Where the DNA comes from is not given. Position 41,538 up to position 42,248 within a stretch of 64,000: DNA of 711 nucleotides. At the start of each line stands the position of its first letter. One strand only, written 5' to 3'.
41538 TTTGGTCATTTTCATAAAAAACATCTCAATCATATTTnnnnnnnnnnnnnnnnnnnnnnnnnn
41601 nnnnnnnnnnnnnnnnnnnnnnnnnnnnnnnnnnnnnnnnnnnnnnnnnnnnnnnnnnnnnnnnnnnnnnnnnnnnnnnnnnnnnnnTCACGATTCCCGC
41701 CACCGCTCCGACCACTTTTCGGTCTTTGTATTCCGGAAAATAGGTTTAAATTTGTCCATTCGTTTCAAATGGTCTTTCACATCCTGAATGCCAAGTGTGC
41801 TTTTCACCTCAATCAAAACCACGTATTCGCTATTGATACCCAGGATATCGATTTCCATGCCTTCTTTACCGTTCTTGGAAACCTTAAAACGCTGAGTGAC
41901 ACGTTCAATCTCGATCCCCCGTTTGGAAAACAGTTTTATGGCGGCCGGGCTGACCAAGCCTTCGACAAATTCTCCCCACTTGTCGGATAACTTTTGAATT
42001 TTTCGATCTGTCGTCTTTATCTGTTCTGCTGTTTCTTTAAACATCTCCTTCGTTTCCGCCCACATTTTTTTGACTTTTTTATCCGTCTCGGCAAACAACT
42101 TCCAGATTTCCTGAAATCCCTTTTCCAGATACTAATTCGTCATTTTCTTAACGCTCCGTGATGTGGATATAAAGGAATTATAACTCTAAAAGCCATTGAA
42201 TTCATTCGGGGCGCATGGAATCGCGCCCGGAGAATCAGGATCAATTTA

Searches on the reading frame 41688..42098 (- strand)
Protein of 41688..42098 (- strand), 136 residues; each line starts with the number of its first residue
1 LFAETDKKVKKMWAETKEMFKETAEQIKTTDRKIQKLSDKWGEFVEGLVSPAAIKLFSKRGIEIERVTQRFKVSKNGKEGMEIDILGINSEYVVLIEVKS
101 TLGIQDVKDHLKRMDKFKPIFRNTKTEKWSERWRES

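Call 10: search_protein_families(library=pfam, proteins=[window:41688-42098:-], max_evalue=0.01)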
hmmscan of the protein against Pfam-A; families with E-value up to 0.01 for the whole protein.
window:41688-42098:- (136 aa): 2 families
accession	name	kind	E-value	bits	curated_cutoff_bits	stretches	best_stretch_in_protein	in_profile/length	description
PF12644.12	DUF3782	-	7e-05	23.4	24.4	1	8-69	5-67/78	Protein of unknown function (DUF3782)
PF11157.13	DUF2937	-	0.0046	17.2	25.3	1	4-66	56-119/162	Protein of unknown function (DUF2937)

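Call 34: search_protein_families(library=ncbifam, proteins=[window:41688-42098:-], max_evalue=1)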
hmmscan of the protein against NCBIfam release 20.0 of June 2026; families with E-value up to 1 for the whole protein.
window:41688-42098:- (136 aa): 5 families
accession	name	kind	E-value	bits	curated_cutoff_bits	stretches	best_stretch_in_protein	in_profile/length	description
TIGR02813.1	omega_3_PfaA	subfamily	0.022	11.4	1010.1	1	15-64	2191-2240/2582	polyketide-type polyunsaturated fatty acid synthase PfaA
TIGR04110.1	heme_HutZ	equivalog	0.034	13.9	225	1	1-75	73-154/168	heme utilization protein HutZ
NF011270.0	PRK14677.1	equivalog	0.042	14.2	124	1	80-111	32-62/108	hypothetical protein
NF047741.1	antiphage_MADS6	equivalog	0.06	11.8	460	1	71-110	36-75/612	methylation-associated defense system protein kinase MAD6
NF009154.0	PRK12497.3-3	equivalog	0.11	12.5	109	1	80-102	41-62/123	YraN family protein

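Call 65: search_protein_families(library=padloc, proteins=[window:41688-42098:-], max_evalue=0.001)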
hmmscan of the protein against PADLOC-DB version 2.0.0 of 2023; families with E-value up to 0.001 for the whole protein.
window:41688-42098:- (136 aa): 1 family
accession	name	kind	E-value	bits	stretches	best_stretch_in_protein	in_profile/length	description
PDLC01968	CARF_PDDEXK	-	0.00043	17.5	1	17-109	213-296/361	-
